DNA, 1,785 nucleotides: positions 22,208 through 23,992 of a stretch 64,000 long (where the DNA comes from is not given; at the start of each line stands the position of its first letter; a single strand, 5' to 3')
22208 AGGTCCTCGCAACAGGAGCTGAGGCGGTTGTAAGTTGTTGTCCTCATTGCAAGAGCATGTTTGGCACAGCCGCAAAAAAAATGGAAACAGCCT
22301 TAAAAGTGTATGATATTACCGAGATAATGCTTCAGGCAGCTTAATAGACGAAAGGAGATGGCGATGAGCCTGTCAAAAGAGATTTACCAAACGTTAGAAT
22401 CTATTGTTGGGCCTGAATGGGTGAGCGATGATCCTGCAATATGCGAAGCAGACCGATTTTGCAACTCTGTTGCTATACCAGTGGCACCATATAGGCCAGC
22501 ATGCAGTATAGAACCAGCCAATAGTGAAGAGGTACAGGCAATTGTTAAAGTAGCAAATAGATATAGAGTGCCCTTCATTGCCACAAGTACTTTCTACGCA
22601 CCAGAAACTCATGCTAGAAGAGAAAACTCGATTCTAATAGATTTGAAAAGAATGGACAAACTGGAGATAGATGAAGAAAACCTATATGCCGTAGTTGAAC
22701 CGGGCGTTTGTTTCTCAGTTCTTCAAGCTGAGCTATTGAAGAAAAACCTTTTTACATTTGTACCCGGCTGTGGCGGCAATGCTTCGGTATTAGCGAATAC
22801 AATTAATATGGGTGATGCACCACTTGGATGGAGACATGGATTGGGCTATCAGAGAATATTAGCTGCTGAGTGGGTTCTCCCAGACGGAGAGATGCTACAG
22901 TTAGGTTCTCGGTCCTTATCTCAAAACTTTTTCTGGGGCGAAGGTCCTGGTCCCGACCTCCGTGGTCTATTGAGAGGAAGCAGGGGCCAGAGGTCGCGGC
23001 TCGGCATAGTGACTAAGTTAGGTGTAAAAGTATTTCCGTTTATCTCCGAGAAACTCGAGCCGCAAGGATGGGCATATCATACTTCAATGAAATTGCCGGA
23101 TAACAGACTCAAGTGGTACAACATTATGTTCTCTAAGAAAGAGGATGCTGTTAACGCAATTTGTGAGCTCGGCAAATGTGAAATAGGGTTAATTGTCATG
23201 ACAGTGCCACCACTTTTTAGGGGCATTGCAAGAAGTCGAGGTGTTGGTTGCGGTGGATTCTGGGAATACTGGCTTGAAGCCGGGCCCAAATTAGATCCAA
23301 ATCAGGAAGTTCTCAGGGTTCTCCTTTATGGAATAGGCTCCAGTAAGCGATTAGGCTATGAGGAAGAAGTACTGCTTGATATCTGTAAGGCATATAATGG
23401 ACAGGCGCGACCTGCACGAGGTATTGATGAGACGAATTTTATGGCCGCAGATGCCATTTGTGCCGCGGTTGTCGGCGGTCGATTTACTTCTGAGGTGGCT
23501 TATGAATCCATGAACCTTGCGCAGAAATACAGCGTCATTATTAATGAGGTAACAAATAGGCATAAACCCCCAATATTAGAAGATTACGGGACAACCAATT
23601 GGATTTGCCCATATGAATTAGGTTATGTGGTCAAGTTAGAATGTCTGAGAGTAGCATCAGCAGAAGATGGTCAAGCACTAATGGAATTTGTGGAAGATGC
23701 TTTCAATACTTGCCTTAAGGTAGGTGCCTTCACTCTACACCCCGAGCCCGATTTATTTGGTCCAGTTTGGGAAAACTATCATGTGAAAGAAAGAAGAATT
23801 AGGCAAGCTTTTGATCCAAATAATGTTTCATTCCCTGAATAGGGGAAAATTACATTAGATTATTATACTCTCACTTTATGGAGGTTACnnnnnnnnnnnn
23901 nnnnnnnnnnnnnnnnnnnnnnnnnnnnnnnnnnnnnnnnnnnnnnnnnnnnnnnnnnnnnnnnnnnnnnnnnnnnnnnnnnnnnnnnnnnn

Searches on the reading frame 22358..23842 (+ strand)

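Call 12: search_protein_families(library=pfam, proteins=[window:22358-23842:+])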
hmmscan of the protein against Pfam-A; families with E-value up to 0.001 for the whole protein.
window:22358-23842:+ (494 aa): 1 family
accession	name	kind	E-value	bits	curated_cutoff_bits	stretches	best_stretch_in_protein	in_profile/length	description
PF01565.28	FAD_binding_4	-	1.9e-22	79.9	26.4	1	47-182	1-138/139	FAD binding domain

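Call 36: search_protein_families(library=ncbifam, proteins=[window:22358-23842:+], max_evalue=0.00001)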
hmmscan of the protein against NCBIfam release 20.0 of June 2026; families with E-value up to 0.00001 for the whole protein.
window:22358-23842:+ (494 aa): 3 families
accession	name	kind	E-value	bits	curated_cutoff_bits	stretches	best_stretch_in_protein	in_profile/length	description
TIGR00387.1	glcD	equivalog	1.6e-17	63.4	567.9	1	51-227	2-172/413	glycolate oxidase subunit GlcD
NF008408.0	PRK11230.1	equivalog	3.9e-09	35.5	897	1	46-227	55-229/499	glycolate oxidase subunit GlcD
NF041226.1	BagK_FevA1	equivalog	8.1e-07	27.8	800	1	42-194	36-185/453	bagremycin/ferroverdin biosynthesis FAD-dependent oxygenase BagK/FevA1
